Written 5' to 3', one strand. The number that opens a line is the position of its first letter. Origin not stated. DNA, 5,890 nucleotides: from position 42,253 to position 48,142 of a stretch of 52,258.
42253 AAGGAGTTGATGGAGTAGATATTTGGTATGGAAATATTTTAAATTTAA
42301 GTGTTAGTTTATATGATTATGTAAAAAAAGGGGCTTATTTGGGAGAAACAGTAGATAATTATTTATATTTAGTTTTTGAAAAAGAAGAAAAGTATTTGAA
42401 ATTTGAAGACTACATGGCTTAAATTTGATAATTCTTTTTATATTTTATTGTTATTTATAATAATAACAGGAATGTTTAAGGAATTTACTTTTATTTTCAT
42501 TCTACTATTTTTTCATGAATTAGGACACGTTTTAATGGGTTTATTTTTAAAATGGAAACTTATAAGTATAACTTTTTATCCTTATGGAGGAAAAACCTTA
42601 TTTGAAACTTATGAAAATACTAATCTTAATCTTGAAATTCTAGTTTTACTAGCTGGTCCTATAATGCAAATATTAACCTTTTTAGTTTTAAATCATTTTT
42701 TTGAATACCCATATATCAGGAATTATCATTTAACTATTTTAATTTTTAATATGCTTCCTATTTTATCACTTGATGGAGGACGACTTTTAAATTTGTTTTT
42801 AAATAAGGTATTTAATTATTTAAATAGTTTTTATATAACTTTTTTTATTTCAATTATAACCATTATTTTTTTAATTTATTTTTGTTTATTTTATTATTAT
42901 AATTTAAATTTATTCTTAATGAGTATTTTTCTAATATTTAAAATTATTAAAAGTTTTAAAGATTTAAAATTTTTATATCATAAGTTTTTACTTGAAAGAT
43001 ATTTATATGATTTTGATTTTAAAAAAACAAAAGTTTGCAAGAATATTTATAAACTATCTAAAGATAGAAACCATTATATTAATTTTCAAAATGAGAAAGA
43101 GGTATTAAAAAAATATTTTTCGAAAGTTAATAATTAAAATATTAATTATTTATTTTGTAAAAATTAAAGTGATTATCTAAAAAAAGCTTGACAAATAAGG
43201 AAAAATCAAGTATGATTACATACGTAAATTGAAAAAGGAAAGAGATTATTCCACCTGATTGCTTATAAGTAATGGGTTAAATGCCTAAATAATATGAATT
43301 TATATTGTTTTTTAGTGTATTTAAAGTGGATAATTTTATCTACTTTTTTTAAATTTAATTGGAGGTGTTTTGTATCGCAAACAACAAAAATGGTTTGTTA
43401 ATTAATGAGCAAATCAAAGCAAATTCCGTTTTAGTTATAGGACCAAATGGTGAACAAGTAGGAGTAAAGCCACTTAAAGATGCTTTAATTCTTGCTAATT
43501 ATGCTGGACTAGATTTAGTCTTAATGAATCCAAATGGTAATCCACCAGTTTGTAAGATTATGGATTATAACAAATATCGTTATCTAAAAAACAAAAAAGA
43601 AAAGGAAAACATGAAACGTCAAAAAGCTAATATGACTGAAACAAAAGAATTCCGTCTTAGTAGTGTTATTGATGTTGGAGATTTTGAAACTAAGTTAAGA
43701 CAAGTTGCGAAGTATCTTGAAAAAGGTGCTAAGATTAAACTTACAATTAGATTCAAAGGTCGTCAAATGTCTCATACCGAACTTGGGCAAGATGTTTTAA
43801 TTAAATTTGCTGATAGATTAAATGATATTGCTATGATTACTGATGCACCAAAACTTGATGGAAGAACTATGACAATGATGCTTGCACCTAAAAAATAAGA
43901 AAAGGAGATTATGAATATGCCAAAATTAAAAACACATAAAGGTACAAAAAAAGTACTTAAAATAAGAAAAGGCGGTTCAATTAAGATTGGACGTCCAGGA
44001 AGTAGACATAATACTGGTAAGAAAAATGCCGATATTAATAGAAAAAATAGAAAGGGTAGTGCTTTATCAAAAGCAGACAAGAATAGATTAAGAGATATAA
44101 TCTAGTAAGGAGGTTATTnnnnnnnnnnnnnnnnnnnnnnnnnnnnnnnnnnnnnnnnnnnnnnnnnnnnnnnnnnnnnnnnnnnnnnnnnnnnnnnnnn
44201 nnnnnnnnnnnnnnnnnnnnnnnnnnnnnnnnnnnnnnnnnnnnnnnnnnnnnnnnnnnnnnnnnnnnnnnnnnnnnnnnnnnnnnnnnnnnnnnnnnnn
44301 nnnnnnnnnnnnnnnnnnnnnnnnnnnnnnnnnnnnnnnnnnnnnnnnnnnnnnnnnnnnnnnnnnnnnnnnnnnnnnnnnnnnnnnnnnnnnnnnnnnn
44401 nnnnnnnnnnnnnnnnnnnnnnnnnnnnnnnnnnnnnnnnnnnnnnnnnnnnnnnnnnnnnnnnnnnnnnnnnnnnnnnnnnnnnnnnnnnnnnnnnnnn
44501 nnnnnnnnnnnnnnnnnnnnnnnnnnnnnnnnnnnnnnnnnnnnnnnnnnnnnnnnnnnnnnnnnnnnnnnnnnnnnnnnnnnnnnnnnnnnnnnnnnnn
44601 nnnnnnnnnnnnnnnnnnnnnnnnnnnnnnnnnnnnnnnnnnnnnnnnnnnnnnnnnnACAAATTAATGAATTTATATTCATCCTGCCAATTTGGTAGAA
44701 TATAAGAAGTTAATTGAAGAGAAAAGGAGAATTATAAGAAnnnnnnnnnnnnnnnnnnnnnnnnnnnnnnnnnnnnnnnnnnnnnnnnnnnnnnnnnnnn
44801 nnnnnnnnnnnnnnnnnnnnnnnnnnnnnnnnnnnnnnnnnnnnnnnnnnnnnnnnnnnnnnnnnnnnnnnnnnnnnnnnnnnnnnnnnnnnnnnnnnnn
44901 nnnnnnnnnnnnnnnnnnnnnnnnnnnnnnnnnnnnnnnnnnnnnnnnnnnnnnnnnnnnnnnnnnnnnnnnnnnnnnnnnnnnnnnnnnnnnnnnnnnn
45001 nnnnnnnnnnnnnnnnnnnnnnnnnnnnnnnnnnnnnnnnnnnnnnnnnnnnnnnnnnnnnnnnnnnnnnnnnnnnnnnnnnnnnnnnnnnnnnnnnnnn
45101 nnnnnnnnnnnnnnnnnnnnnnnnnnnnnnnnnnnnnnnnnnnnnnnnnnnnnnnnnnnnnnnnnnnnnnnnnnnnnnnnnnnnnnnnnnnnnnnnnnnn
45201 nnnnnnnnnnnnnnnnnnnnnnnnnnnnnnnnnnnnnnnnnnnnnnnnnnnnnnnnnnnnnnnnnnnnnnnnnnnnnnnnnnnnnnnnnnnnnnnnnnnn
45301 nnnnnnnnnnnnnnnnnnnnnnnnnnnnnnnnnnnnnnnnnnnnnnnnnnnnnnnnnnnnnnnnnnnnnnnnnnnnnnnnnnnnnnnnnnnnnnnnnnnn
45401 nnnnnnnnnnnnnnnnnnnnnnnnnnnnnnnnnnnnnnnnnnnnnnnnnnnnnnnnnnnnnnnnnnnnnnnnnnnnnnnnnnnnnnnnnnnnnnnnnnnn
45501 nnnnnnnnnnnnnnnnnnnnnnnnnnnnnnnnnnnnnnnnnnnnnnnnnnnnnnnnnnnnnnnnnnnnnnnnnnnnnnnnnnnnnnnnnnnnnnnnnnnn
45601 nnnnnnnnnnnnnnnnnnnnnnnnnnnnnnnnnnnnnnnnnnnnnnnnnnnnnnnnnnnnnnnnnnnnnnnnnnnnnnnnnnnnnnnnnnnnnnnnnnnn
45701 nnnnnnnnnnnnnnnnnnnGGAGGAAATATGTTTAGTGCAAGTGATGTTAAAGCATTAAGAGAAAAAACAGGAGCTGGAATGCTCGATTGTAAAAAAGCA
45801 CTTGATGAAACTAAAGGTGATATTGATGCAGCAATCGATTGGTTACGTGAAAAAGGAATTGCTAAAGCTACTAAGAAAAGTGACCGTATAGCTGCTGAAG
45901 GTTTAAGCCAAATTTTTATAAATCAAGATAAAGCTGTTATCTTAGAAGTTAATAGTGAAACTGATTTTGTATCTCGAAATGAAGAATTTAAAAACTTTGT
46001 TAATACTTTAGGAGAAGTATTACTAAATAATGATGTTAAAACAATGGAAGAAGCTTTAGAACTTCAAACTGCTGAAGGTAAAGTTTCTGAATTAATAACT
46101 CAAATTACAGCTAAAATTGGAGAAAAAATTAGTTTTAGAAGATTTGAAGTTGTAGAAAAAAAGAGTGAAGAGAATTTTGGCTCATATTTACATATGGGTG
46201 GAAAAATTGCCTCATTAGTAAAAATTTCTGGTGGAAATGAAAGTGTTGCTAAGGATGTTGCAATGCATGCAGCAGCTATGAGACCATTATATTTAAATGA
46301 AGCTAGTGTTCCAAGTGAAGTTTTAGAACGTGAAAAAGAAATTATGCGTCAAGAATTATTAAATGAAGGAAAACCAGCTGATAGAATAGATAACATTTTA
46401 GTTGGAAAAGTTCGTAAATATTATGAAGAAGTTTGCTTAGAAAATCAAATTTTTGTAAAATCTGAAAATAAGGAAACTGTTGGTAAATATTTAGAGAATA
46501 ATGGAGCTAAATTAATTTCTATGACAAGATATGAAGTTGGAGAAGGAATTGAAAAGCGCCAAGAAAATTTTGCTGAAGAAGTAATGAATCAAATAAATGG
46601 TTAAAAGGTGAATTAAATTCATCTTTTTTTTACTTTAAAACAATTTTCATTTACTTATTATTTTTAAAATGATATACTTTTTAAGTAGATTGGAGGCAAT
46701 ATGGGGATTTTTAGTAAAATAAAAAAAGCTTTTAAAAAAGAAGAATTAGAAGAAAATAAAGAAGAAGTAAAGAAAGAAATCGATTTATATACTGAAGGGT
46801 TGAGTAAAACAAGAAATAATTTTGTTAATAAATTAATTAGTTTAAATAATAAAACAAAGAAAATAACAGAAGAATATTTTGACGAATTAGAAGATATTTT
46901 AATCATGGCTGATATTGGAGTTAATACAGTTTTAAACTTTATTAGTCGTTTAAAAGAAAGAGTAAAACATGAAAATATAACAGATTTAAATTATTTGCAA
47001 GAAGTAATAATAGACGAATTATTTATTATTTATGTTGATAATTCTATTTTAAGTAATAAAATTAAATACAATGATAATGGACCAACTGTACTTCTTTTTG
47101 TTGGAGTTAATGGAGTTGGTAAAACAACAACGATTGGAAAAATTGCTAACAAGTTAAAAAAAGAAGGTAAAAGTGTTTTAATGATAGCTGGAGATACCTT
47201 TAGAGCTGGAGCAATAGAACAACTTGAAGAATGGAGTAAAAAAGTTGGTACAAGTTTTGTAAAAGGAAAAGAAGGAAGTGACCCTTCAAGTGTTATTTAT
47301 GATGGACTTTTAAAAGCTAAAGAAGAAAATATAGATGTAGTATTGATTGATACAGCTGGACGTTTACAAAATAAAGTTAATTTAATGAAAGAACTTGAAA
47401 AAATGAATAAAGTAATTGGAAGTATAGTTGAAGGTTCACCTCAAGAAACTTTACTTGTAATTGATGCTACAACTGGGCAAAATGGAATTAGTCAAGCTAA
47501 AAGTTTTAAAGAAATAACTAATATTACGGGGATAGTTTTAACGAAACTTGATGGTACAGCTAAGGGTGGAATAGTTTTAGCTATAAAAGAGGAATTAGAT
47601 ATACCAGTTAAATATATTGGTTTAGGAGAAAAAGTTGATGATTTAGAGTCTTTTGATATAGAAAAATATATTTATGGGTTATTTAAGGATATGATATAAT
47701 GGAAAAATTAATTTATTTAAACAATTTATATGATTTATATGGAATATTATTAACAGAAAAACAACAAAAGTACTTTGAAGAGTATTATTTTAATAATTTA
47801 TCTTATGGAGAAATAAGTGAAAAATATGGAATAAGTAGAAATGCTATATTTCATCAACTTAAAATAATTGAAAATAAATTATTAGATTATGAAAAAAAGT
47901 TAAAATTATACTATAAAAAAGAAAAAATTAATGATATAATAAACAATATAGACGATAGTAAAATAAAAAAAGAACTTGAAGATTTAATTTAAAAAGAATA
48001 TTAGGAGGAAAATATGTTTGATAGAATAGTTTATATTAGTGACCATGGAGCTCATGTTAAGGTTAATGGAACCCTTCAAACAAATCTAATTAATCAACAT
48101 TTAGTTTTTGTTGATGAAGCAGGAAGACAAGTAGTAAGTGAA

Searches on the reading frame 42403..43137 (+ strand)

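Call 32: search_protein_families(library=pfam, proteins=[window:42403-43137:+], max_evalue=0.00001)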
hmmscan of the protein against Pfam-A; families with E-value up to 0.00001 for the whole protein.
window:42403-43137:+ (244 aa): 1 family
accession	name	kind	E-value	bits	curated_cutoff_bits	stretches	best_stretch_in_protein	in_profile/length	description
PF02163.28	Peptidase_M50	-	8.6e-11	42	27.2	0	30-96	5-96/221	Peptidase family M50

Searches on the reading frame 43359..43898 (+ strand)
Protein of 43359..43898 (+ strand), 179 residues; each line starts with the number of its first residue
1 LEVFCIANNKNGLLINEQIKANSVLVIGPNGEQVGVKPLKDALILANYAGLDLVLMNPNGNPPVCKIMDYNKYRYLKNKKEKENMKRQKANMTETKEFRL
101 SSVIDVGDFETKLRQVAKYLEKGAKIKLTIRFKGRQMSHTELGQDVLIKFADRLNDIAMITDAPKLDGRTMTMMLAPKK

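Call 32: search_protein_families(library=pfam, proteins=[window:43359-43898:+], max_evalue=0.00001)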
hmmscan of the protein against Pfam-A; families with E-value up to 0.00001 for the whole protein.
window:43359-43898:+ (179 aa): 2 families
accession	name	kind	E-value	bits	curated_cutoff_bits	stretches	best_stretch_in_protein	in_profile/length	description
PF00707.27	IF3_C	-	1.1e-30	105.9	34.8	1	94-178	2-86/86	Translation initiation factor IF-3, C-terminal domain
PF05198.21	IF3_N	-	2e-28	98.8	26.9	1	15-84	1-70/70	Translation initiation factor IF-3, N-terminal domain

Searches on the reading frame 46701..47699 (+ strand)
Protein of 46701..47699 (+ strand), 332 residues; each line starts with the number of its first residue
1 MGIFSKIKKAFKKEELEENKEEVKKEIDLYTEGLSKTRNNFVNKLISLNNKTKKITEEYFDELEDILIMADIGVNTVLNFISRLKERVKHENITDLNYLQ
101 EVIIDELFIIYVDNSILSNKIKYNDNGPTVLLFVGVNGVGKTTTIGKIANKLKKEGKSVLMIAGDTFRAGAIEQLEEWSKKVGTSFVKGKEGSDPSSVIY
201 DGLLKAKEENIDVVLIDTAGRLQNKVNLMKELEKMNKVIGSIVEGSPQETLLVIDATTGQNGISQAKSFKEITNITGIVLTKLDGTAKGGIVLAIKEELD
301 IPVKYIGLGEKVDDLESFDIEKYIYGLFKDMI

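Call 3: search_protein_families(library=pfam, proteins=[window:46701-47699:+], max_evalue=0.01)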
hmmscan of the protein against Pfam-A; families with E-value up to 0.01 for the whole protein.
window:46701-47699:+ (332 aa): 22 families
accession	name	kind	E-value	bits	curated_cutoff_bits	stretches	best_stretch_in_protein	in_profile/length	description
PF00448.28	SRP54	-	2.5e-78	262.7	22.7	1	128-328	1-195/196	SRP54-type protein, GTPase domain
PF02881.24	SRP54_N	-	2.2e-14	53.9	22.4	1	43-107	3-75/75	SRP54-type protein, helical bundle domain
PF00004.35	AAA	-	9.2e-05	23.3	21.2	1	131-259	1-110/131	ATPase family associated with various cellular activities (AAA)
PF13604.12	AAA_30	-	0.00011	22.4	27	1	129-224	19-102/191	AAA domain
PF03266.21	NTPase_1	-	0.00014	22.2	23.9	0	135-159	6-30/168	NTPase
PF04851.21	ResIII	-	0.00021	21.7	22.5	1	119-229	17-120/164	Type III restriction enzyme, res subunit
PF01583.26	APS_kinase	-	0.00038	21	21.1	1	129-175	3-49/152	Adenylylsulphate kinase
PF06414.18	Zeta_toxin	-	0.00045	20.2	22.3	1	123-169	11-56/199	Zeta toxin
PF13401.12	AAA_22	-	0.00051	20.8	27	1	127-234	4-106/130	AAA domain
PF09848.15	SLFN-g3_helicase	-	0.00058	19.7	24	1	130-255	3-122/354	Schlafen group 3, DNA/RNA helicase domain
PF13614.12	AAA_31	-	0.00083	19.8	27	1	138-166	12-40/177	AAA domain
PF01656.29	CbiA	-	0.00095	19.6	25.4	1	138-303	9-103/125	CobQ/CobB/MinD/ParA nucleotide binding domain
PF13207.12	AAA_17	-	0.0017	19.1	27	1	134-234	1-94/136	AAA domain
PF13479.12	AAA_24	-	0.0017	18.7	27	1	130-242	4-94/195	AAA domain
PF00005.33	ABC_tran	-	0.0018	19.3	25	1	130-206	13-80/137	ABC transporter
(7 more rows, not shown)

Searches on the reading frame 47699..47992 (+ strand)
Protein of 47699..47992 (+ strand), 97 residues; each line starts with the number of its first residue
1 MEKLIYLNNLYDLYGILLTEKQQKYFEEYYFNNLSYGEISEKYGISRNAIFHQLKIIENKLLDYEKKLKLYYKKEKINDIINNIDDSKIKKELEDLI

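Call 3: search_protein_families(library=pfam, proteins=[window:47699-47992:+], max_evalue=0.01)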
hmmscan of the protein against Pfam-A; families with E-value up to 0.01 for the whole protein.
window:47699-47992:+ (97 aa): 5 families
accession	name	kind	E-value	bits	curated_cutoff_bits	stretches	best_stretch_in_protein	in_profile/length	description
PF04297.20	UPF0122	-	1.9e-25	89.5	22.7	1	1-92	1-92/101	Putative helix-turn-helix protein, YlxM / p13 like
PF08281.18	Sigma70_r4_2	-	6.1e-06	26.2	25.7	1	18-54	11-47/54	Sigma-70, region 4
PF04545.22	Sigma70_r4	-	1.6e-05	24.7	24.1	1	18-50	5-37/50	Sigma-70, region 4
PF04967.18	HTH_10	-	0.0056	16.9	23.1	0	35-62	25-52/53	HTH DNA binding domain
PF08279.18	HTH_11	-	0.0083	16.4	25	0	33-62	15-44/55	HTH domain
